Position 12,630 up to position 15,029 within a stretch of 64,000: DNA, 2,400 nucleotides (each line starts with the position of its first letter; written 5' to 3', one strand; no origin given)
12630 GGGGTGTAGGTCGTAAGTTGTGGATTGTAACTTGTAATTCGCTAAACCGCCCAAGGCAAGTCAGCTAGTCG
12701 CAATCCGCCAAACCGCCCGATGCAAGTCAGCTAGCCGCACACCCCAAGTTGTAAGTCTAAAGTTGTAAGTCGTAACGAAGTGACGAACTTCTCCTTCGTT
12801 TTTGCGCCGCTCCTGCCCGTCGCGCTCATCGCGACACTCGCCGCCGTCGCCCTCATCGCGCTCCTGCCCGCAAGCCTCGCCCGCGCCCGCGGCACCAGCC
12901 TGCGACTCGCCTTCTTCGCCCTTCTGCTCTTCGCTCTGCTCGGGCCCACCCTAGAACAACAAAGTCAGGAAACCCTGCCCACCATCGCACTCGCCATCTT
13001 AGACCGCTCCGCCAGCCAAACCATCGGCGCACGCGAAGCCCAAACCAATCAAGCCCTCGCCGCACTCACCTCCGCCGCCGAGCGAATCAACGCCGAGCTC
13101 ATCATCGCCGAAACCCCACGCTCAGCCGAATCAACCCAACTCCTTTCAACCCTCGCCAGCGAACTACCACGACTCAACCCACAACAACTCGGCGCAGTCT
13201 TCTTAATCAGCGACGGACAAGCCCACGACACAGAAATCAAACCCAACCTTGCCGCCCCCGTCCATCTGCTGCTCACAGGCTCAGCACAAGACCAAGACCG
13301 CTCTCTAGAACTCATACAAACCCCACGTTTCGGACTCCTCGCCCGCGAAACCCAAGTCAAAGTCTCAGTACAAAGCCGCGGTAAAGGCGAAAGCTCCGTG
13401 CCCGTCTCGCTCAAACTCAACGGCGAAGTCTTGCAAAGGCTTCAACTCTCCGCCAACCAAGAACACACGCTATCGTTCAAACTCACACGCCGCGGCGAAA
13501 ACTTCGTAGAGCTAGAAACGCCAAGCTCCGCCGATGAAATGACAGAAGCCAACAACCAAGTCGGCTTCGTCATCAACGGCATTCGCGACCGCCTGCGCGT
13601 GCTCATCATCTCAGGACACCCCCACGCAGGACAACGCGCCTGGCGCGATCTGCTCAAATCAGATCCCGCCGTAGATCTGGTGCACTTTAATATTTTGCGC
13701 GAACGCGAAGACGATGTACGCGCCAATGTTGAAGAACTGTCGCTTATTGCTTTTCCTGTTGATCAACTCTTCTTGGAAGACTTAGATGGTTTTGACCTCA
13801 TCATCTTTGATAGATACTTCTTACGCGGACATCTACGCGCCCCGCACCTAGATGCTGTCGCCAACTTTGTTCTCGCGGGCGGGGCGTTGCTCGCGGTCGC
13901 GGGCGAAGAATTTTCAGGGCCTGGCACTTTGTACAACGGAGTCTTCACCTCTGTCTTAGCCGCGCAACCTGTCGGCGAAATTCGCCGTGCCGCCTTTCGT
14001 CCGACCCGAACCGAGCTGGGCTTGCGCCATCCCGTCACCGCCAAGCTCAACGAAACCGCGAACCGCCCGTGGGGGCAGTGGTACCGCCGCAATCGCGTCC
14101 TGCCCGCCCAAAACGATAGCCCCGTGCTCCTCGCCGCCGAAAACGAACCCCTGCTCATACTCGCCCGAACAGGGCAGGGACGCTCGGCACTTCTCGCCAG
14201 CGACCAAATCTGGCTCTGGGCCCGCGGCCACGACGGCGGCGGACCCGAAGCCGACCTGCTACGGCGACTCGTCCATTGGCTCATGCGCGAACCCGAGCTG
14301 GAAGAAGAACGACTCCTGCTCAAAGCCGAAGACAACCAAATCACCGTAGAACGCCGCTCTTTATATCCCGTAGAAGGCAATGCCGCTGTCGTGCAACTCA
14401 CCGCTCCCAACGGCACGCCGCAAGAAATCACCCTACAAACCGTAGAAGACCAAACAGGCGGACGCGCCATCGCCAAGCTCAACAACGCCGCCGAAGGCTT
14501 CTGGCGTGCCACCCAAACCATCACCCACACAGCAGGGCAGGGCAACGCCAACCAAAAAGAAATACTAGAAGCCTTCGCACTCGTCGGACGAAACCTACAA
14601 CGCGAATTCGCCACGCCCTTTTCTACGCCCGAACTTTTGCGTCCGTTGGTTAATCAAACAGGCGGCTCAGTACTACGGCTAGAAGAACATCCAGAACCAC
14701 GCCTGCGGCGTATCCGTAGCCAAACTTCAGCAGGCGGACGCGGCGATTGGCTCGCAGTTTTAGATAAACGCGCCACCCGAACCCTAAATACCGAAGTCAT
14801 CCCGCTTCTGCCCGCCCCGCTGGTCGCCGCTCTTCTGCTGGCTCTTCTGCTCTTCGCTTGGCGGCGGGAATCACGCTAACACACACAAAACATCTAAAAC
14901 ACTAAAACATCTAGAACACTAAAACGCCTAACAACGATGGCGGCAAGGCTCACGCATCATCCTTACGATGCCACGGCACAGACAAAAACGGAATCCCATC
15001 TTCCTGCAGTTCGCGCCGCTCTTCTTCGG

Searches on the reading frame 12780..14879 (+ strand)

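Call 56: search_protein_families(library=pfam, proteins=[window:12780-14879:+], max_evalue=0.01)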
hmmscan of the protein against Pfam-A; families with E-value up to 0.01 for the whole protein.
window:12780-14879:+ (699 aa): 1 family
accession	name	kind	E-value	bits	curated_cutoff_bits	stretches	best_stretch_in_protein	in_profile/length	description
PF07090.17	GATase1_like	-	0.00079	19.5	27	1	327-480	67-223/247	Putative glutamine amidotransferase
